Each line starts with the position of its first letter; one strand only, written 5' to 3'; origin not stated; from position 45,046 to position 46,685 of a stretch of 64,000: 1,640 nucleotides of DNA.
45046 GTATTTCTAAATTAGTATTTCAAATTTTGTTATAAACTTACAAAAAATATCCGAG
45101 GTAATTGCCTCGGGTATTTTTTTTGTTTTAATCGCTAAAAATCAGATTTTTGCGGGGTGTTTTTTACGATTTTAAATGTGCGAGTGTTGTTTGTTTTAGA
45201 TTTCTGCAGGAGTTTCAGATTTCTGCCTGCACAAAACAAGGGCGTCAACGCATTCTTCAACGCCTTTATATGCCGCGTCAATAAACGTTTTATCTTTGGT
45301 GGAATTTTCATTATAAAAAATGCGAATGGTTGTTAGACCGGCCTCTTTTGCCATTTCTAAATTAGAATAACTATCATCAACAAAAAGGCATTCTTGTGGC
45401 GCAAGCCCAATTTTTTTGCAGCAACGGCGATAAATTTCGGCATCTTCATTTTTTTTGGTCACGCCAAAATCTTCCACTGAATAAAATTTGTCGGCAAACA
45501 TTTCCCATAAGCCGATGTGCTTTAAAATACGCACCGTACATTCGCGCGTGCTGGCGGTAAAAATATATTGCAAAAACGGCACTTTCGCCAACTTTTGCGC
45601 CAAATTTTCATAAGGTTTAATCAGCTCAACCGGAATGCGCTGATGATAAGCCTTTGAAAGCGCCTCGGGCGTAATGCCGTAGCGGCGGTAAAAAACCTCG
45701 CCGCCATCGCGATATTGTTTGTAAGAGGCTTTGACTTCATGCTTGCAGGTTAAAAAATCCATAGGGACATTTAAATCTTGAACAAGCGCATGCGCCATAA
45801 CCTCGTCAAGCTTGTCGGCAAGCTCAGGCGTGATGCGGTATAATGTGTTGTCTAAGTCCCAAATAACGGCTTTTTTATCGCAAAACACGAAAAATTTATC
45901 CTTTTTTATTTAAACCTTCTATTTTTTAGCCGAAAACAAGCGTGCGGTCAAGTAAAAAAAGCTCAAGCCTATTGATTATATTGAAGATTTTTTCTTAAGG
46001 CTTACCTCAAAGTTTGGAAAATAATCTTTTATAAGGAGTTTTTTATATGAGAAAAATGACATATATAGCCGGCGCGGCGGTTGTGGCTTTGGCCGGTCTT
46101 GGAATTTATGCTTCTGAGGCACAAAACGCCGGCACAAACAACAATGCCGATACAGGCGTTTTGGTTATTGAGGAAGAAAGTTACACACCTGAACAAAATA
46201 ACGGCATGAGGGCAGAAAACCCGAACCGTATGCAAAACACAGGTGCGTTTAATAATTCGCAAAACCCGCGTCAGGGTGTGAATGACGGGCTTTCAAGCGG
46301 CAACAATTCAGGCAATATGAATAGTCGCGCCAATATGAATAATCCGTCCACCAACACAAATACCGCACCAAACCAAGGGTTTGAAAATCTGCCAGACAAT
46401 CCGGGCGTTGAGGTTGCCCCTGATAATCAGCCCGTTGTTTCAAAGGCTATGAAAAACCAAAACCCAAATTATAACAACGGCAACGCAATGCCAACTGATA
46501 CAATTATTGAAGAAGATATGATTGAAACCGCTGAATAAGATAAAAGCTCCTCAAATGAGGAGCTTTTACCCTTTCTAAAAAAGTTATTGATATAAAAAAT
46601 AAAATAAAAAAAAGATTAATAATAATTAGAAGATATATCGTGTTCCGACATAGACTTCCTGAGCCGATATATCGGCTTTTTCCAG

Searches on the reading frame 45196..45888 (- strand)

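Call 49: search_protein_families(library=pfam, proteins=[window:45196-45888:-], max_evalue=0.001)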
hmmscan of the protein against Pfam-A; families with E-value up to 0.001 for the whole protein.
window:45196-45888:- (230 aa): 3 families
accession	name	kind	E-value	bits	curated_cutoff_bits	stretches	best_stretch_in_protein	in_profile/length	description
PF00702.32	Hydrolase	-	1.1e-18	68.8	26.4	1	6-184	2-191/191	haloacid dehalogenase-like hydrolase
PF13419.12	HAD_2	-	3.7e-12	47.2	23.8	1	8-189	1-177/178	Haloacid dehalogenase-like hydrolase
PF03031.24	NIF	-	0.00044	20.4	21.8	0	98-203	48-144/160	NLI interacting factor-like phosphatase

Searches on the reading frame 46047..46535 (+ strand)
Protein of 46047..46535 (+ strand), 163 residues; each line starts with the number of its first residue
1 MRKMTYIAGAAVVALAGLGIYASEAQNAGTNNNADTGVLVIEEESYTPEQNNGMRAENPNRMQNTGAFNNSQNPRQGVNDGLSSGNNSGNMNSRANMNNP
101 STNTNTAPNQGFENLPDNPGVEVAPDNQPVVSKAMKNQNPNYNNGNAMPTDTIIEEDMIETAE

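Call 26: find_encoding_contigs(protein=window:46047-46535:+, flank=3000, max_places=8)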
Protein window:46047-46535:+ (163 aa): 2 contigs read that carry it; 2 places shown.
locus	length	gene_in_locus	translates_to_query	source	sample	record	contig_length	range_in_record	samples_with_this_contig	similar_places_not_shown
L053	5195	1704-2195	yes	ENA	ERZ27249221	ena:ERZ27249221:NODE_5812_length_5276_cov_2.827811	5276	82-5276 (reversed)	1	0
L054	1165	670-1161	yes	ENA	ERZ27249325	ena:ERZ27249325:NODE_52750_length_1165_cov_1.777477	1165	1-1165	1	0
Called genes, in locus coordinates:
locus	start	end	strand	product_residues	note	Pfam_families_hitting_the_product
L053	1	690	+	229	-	?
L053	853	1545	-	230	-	PF00702:Hydrolase, PF13419:HAD_2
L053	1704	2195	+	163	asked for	-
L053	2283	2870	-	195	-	PF13505:OMP_b-brl, PF01617:Surface_Ag_2 (faint), PF02462:Opacity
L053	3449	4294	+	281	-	PF03331:LpxC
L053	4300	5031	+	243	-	PF13174:TPR_6 (faint), PF13428:TPR_14 (faint), PF13512:TPR_18, PF07719:TPR_2 (faint), PF13525:YfiO, PF13432:TPR_16 (faint)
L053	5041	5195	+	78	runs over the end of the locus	?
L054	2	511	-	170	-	?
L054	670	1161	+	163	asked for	-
